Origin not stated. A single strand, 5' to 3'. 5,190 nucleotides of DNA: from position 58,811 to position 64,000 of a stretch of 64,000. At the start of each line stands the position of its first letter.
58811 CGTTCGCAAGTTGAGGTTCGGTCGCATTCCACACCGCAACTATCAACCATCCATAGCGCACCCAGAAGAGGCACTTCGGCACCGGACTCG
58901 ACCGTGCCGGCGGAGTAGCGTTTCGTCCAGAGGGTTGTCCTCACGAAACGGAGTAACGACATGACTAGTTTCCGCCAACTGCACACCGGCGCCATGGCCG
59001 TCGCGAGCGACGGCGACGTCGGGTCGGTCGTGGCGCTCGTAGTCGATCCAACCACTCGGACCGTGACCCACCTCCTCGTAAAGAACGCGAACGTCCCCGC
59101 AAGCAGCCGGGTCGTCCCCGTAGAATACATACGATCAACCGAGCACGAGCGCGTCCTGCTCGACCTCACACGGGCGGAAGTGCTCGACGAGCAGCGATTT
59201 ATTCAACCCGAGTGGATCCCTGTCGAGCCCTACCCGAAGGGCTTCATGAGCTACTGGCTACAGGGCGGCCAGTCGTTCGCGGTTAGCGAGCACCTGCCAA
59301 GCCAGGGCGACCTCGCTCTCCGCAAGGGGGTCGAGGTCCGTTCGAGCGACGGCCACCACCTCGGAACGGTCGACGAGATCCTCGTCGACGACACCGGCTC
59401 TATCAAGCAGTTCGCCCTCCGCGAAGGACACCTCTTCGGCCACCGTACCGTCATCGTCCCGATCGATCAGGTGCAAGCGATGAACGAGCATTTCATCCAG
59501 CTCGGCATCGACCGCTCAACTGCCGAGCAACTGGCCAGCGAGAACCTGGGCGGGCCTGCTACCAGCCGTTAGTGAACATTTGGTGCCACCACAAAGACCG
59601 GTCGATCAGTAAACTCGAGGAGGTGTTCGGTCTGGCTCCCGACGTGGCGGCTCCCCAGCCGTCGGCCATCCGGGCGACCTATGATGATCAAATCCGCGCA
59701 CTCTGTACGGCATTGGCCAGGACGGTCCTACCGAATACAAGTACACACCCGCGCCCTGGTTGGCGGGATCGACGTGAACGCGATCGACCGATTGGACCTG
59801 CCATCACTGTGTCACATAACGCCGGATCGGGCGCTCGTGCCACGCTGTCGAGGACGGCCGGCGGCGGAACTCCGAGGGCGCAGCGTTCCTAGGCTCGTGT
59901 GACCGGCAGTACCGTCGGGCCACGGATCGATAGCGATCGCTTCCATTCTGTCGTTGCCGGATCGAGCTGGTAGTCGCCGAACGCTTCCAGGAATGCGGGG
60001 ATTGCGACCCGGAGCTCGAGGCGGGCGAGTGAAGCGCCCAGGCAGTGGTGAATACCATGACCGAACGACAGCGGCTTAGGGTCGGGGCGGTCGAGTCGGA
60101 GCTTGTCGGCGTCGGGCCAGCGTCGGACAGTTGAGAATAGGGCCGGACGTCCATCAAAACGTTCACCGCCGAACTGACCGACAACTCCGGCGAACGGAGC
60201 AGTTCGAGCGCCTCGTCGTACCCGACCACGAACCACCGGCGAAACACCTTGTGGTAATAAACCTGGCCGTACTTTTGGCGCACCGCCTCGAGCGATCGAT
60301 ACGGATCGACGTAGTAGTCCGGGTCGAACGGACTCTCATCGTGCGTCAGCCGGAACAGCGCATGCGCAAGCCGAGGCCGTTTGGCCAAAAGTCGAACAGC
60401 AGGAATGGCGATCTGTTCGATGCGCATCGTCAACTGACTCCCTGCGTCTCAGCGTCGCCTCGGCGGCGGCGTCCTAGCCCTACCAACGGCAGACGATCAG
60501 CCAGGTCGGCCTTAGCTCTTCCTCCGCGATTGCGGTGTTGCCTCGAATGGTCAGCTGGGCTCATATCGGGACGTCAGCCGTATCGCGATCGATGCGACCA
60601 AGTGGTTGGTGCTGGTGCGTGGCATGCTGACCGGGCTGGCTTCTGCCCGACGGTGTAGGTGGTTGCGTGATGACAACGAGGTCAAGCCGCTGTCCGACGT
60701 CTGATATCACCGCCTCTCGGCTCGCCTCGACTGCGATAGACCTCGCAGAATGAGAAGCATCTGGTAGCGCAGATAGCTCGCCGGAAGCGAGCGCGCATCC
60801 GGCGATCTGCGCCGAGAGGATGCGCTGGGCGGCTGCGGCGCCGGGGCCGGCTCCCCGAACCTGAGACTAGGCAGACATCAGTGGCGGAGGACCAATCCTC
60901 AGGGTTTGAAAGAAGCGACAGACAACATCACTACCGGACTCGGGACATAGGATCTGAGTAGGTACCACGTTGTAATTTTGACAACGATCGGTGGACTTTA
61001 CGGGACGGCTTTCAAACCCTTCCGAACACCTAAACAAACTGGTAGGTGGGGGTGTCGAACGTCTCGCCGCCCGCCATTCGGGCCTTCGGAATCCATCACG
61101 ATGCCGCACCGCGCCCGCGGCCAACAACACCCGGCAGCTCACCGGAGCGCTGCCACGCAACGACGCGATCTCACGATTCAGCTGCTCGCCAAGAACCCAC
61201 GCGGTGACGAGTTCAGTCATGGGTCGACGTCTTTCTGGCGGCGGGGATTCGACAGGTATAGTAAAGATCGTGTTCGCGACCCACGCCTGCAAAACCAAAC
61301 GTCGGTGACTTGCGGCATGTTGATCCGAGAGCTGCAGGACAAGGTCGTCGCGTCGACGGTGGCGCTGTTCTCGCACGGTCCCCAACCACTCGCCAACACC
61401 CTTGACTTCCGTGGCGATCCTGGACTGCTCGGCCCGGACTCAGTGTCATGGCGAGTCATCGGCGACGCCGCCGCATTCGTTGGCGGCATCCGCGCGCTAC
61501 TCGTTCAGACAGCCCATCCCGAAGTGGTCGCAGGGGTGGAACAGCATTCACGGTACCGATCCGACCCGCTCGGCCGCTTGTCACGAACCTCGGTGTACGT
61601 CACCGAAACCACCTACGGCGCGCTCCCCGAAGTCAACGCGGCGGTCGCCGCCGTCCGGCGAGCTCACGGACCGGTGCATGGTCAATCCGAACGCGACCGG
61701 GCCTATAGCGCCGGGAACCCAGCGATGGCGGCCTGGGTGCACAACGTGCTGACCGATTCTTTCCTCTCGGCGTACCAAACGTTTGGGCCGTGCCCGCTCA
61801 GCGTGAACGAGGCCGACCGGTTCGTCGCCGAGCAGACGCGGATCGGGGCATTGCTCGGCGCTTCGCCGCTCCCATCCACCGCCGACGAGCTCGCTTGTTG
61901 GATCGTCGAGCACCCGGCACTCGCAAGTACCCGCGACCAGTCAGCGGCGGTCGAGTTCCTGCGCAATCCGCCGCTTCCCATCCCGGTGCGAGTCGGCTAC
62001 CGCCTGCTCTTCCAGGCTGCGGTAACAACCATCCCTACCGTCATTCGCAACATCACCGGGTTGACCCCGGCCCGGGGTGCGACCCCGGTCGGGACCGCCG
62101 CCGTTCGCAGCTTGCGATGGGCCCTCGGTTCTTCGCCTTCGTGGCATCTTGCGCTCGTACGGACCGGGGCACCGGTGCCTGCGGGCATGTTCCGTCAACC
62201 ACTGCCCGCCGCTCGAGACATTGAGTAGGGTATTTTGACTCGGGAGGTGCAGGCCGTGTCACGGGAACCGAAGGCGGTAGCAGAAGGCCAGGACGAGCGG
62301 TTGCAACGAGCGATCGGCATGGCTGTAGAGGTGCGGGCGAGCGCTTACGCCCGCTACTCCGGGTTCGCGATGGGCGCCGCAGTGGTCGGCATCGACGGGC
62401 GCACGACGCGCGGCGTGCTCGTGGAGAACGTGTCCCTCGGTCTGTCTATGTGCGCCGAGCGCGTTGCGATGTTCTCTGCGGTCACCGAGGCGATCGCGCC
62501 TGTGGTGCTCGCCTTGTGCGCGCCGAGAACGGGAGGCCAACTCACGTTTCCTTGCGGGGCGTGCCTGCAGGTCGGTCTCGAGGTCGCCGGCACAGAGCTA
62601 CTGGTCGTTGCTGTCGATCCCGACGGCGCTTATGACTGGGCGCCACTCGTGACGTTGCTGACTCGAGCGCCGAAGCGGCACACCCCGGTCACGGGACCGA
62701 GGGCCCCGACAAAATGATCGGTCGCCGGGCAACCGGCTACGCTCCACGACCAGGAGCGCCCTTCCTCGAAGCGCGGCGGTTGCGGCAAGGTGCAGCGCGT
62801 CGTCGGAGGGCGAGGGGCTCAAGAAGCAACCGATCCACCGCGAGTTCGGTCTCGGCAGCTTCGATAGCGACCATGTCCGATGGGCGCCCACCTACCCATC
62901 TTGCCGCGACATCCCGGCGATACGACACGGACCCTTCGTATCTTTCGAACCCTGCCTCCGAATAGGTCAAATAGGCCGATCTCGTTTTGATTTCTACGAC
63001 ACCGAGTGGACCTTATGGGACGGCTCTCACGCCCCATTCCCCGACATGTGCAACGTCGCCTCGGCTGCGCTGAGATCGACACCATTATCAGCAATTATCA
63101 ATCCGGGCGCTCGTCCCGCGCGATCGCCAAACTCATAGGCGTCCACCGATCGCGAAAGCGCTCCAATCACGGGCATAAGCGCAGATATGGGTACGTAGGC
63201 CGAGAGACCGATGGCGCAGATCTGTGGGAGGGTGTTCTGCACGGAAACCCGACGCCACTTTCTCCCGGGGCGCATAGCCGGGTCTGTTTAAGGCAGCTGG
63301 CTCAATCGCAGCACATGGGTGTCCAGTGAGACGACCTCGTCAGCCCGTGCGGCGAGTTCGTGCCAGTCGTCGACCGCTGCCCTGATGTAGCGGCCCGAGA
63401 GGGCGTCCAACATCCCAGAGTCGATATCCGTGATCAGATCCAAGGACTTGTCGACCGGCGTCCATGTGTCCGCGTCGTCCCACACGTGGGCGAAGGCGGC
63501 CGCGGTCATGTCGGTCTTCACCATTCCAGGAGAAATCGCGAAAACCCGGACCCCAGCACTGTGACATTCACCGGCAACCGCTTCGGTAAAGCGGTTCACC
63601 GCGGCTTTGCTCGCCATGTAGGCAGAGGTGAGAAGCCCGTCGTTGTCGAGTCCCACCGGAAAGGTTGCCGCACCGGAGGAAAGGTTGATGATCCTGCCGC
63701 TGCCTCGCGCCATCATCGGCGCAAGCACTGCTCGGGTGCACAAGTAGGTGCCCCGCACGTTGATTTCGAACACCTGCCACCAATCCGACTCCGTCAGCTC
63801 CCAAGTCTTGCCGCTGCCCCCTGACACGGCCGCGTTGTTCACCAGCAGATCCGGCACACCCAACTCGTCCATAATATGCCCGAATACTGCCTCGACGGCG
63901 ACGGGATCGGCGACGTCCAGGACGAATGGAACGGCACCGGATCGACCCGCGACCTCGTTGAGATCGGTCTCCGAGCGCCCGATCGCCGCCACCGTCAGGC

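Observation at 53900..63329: Repeat copies sit at the break points of truncated genes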

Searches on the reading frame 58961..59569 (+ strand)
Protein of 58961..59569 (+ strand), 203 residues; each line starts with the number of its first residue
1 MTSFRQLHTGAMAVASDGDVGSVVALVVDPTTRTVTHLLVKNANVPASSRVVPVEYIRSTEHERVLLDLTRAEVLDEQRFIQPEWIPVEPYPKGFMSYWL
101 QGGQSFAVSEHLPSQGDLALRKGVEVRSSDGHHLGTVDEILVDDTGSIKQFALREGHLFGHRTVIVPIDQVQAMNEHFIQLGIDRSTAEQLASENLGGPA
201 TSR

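Call 20: search_protein_families(library=pfam, proteins=[window:58961-59569:+], max_evalue=0.01)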
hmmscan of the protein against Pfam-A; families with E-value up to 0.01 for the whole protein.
window:58961-59569:+ (203 aa): 2 families
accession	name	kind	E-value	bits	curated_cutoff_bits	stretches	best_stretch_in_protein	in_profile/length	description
PF05239.21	PRC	-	1.1e-10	41.8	21.2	1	122-172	10-63/78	PRC-barrel domain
PF09939.14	DUF2171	-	1.5e-08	35.2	25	1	121-182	2-57/64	Uncharacterized protein conserved in bacteria (DUF2171)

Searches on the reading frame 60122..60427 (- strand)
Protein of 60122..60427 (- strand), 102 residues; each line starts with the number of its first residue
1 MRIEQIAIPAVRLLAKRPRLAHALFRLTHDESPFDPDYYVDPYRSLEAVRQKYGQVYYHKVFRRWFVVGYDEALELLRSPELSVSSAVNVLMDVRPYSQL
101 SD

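Call 67: search_solved_structures(query=window:60122-60427:-, max_evalue=1)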
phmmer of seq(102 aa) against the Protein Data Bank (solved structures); distinct sequences matched with E-value up to 1: 16.
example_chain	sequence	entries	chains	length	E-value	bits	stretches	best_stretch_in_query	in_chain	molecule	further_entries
6ldl_A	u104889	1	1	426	0.0053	20.2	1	24-92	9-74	Cytochrome P450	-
5nws_A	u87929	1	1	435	0.0064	19.9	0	34-82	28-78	saAcmM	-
6gii_A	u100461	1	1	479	0.0065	19.9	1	24-92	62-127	Cytochrome P450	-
8q5j_A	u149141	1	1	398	0.0086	19.5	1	28-85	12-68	Cytochrome P450 107B1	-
8yhn_A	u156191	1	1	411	0.011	19.2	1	29-82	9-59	Cytochrome P450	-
6laa_A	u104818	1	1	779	0.017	18.5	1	24-91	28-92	Cytochrome P450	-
1pkf_A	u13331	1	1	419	0.066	16.7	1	29-85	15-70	cytochrome p450EpoK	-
1q5d_A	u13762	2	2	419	0.066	16.7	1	29-85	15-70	P450 epoxidase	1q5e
2fr7_A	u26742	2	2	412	0.15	15.5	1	32-86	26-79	putative cytochrome P450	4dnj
9eby_A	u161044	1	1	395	0.21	15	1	32-81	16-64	Cytochrome P450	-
8spp_A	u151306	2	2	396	0.21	15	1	32-81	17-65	Cytochrome P450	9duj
8spc_A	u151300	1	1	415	0.22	15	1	32-81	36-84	Cytochrome P450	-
9m47_A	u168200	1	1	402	0.22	15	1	32-81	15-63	Cytochrome P450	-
8u3n_A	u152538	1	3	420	0.41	14.1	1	32-78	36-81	Cytochrome P450-SU1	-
8u2m_A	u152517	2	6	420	0.42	14.1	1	32-78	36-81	Cytochrome P450-SU1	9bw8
8ukz_A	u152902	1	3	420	0.42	14.1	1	32-78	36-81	Cytochrome P450-SU1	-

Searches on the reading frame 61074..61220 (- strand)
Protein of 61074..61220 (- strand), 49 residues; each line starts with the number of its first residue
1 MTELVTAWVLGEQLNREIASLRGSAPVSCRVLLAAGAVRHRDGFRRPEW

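Call 68: search_solved_structures(query=window:61074-61220:-, max_evalue=10, show_alignments=2)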
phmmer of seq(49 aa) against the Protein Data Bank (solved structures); distinct sequences matched with E-value up to 10: 0.

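Call 73: search_protein_representatives(protein=window:61074-61220:-)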
Query: 49 residues. Proteins with E-value up to 0.001 (for the whole library): 4; up to 1e-10: 1; up to 1e-30: 0. The best 4 are listed.
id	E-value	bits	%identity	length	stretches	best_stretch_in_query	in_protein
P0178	8.8e-18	78.4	33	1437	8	5-32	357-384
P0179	7.2e-05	38.4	57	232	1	3-39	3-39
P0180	1.6e-04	37.4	61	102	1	4-36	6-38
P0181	9.0e-04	35.0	41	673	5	24-47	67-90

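Call 74: search_protein_families(library=pfam, proteins=[P0179, P0180, P0178], max_evalue=0.01)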
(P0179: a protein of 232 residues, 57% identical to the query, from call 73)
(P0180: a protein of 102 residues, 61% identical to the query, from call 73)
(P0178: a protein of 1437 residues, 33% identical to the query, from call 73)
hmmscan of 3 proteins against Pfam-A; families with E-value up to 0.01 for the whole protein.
P0179 (232 aa): 1 family
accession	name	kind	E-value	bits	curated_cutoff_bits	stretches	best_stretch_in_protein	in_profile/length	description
PF04244.19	DPRP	-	1.8e-52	178.8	22.1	1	7-179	1-186/224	Deoxyribodipyrimidine photo-lyase-related protein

P0180 (102 aa): 1 family
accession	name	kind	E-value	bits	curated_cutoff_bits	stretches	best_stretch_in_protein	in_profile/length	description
PF04244.19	DPRP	-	9e-14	52.2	22.1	1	9-69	1-61/224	Deoxyribodipyrimidine photo-lyase-related protein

P0178 (1437 aa): 1 family
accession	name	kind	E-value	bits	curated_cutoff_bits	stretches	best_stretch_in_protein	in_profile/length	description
PF17529.7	DUF5450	-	6.9e-13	49.4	25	0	1258-1291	99-132/161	Family of unknown function (DUF5450)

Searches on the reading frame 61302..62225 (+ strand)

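Call 20: search_protein_families(library=pfam, proteins=[window:61302-62225:+], max_evalue=0.01)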
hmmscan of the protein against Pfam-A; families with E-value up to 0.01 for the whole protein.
window:61302-62225:+ (308 aa): 1 family
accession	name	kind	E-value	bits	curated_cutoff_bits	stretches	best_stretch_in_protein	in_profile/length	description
PF09995.15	MPAB_Lcp_cat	-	7.4e-48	164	23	1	50-273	1-231/231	ER-bound oxygenase mpaB/B'/Rubber oxygenase, catalytic domain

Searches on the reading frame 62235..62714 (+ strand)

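Call 66: search_protein_families(library=pfam, proteins=[window:62235-62714:+], max_evalue=0.1)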
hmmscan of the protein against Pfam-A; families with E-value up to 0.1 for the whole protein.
window:62235-62714:+ (160 aa): 2 families
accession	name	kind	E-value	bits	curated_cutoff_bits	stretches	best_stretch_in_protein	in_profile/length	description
PF00383.29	dCMP_cyt_deam_1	-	1.2e-08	35.2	25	1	22-117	3-93/102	Cytidine and deoxycytidylate deaminase zinc-binding region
PF08211.18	dCMP_cyt_deam_2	-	0.00017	22.2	25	1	23-84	41-102/130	Cytidine and deoxycytidylate deaminase zinc-binding region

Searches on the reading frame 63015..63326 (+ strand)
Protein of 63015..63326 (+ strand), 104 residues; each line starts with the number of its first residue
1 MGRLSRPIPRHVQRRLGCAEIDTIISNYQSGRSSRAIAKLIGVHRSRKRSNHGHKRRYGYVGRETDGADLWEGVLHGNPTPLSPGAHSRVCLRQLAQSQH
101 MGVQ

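Call 31: search_protein_families(library=pfam, proteins=[window:63015-63326:+], max_evalue=1)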
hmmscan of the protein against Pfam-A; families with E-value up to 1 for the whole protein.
seq(104 aa): 1 family
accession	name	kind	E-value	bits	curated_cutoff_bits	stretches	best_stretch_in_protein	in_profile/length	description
PF13936.12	HTH_38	-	0.0067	16.6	27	1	14-46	3-35/44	Helix-turn-helix domain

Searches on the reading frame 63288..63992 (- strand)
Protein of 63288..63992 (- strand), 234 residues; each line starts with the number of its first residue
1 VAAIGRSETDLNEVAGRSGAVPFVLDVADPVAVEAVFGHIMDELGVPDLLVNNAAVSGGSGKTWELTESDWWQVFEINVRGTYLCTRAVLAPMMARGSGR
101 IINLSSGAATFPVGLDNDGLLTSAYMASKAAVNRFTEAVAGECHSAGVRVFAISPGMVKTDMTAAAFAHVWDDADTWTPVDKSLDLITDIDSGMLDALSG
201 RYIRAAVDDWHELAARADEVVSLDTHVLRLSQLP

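Call 61: find_encoding_contigs(protein=window:63288-63992:-, flank=10000, max_places=5)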
Protein window:63288-63992:- (234 aa): no gene with exactly this product is on record in the collection.
